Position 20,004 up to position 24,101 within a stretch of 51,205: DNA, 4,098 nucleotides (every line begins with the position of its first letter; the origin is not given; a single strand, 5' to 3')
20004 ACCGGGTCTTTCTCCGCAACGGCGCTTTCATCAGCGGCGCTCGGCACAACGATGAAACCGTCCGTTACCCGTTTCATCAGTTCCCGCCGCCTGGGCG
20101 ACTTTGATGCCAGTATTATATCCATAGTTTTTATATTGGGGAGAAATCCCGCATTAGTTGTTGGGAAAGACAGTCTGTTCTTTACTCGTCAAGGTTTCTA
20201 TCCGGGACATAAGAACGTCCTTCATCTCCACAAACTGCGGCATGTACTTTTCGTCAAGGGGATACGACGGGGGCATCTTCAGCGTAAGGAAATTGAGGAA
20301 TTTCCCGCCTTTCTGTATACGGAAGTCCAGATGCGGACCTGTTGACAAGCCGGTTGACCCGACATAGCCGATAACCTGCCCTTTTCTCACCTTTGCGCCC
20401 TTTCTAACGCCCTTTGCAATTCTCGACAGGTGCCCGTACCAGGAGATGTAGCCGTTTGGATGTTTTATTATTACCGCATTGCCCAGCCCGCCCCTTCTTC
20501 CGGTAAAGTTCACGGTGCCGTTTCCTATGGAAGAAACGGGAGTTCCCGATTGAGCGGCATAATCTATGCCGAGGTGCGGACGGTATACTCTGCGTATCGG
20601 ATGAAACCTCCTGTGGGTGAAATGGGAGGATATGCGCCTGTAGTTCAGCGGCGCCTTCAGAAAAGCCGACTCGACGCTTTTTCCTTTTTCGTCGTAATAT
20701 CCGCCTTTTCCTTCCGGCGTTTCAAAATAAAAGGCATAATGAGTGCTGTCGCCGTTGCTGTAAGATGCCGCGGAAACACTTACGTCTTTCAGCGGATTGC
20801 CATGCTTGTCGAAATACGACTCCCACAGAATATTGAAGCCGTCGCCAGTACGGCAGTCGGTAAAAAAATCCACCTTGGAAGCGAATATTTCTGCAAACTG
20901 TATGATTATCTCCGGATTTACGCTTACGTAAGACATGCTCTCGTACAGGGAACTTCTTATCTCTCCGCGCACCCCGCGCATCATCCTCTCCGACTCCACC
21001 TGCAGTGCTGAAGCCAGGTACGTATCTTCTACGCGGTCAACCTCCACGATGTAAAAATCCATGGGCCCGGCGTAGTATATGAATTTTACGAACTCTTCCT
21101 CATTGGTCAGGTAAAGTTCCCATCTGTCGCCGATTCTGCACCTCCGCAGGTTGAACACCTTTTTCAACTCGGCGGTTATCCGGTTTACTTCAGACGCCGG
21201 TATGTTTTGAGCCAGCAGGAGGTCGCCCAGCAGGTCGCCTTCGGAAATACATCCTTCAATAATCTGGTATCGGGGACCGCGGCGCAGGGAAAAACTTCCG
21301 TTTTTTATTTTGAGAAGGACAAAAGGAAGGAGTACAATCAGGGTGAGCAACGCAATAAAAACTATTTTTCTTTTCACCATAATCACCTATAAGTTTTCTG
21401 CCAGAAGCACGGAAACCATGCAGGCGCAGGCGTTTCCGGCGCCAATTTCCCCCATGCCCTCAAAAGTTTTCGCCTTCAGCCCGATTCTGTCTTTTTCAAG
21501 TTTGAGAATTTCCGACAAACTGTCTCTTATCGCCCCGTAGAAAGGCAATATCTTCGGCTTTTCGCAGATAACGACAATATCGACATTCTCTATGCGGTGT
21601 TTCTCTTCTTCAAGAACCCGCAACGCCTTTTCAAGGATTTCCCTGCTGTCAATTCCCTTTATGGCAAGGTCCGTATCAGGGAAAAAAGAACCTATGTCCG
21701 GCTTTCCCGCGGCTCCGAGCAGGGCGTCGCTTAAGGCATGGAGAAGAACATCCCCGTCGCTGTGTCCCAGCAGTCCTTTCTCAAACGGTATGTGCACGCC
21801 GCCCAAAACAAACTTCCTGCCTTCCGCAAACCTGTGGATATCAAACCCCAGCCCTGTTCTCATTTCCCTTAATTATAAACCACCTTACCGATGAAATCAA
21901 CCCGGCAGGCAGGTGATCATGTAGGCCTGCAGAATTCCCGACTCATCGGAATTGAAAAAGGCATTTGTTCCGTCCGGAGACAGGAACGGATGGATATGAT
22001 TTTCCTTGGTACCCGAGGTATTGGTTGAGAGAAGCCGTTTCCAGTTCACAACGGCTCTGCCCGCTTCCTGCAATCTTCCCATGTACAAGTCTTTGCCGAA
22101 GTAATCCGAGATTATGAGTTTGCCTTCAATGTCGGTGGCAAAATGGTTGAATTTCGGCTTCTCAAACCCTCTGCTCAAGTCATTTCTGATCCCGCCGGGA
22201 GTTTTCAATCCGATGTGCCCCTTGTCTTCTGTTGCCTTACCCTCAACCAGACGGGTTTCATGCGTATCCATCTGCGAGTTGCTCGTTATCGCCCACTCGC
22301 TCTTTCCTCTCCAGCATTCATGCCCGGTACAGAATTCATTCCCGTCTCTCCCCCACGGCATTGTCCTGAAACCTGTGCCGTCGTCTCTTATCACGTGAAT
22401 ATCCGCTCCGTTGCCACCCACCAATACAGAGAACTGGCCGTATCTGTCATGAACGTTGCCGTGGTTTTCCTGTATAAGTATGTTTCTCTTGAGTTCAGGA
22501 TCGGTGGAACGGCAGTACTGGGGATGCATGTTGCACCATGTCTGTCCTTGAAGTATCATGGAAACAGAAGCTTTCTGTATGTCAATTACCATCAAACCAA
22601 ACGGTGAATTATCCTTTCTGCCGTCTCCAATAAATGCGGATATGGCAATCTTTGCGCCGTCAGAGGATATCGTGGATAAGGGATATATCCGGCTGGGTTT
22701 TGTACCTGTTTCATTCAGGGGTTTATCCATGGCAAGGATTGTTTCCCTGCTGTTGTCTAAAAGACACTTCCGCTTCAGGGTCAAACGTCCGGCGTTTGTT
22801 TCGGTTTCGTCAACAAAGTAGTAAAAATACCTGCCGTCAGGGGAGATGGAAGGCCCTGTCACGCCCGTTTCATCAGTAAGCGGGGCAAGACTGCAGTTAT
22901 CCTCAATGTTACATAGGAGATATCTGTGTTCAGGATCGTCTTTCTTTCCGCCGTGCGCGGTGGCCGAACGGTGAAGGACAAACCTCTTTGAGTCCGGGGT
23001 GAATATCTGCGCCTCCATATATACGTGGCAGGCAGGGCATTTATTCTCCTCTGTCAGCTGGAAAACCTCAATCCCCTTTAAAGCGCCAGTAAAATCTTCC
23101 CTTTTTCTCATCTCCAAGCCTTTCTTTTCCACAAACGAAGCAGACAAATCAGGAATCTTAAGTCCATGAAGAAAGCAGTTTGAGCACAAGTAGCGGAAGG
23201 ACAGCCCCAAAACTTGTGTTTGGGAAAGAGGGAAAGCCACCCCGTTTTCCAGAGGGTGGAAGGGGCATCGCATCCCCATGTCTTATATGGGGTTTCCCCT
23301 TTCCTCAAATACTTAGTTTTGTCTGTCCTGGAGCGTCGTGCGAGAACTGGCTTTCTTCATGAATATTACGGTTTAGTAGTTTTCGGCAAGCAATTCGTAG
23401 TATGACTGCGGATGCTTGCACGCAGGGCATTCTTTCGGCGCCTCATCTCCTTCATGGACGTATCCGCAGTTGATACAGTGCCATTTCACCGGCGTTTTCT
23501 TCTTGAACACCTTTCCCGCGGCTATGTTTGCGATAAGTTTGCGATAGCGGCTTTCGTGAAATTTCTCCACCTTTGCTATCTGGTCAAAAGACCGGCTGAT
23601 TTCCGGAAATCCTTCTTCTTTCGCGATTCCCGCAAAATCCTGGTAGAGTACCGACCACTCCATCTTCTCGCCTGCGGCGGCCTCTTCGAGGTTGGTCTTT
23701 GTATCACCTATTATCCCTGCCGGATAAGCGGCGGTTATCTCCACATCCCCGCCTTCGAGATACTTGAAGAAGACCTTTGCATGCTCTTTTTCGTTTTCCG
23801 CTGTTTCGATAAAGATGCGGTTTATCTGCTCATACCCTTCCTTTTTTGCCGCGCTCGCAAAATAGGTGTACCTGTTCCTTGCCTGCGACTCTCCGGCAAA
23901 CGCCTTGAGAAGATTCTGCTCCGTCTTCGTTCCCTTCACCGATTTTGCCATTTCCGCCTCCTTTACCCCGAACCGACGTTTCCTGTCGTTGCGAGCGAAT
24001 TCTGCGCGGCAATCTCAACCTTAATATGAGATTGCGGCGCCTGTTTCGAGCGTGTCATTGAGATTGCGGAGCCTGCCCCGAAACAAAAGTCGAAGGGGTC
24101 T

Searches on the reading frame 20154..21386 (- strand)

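Call 29: search_protein_families(library=pfam, proteins=[window:20154-21386:-])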
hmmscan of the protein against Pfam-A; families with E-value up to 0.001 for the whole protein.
window:20154-21386:- (410 aa): 2 families
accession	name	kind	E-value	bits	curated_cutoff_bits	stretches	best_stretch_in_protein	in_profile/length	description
PF01551.29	Peptidase_M23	-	4.6e-32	110.5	28.7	1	270-365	2-95/96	Peptidase family M23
PF19425.4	Csd3_N2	-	2e-06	28.2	27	1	137-257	7-121/122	Csd3 second domain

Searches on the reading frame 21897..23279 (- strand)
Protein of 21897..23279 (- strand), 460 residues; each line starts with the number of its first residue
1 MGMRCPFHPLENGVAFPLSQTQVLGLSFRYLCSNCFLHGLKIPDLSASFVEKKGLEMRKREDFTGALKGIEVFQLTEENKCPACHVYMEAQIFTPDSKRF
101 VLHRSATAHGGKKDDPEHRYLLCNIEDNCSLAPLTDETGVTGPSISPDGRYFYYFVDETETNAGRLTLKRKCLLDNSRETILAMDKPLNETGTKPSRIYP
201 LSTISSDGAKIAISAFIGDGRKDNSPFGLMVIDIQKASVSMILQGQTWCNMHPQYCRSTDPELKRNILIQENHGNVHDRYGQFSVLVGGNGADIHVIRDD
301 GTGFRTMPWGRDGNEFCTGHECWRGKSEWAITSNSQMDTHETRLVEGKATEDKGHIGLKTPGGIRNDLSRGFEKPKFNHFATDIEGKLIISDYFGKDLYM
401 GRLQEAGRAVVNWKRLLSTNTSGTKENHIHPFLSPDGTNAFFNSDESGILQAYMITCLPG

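Call 29: search_protein_families(library=pfam, proteins=[window:21897-23279:-])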
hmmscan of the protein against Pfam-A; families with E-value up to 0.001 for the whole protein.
window:21897-23279:- (460 aa): 1 family
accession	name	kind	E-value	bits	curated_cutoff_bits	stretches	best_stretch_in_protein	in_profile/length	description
PF07676.18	PD40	-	1.3e-10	41.4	20.9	1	133-159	3-30/38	WD40-like Beta Propeller Repeat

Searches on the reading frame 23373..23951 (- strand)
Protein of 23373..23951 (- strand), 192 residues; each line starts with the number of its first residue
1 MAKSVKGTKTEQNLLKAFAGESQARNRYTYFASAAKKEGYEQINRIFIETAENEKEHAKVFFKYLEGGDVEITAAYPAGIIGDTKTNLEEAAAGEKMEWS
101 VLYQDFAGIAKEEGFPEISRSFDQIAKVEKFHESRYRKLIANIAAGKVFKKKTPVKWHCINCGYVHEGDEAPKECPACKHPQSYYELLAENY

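Call 29: search_protein_families(library=pfam, proteins=[window:23373-23951:-])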
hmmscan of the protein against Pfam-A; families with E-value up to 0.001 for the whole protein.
window:23373-23951:- (192 aa): 4 families
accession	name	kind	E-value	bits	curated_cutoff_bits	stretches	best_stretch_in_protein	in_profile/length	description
PF02915.23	Rubrerythrin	-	1.5e-31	110.1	22.8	1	13-139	2-136/137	Rubrerythrin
PF21349.2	RUBY_RBDX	-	3.7e-14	52.3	26.5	1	157-186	1-30/30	Rubrerythrin, rubredoxin-like domain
PF00210.30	Ferritin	-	1.4e-07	31.9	24.5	1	13-143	3-139/142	Ferritin-like domain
PF23458.2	DUF7130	-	6.5e-06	26.4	35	1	135-183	33-81/89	Domain of unknown function (DUF7130)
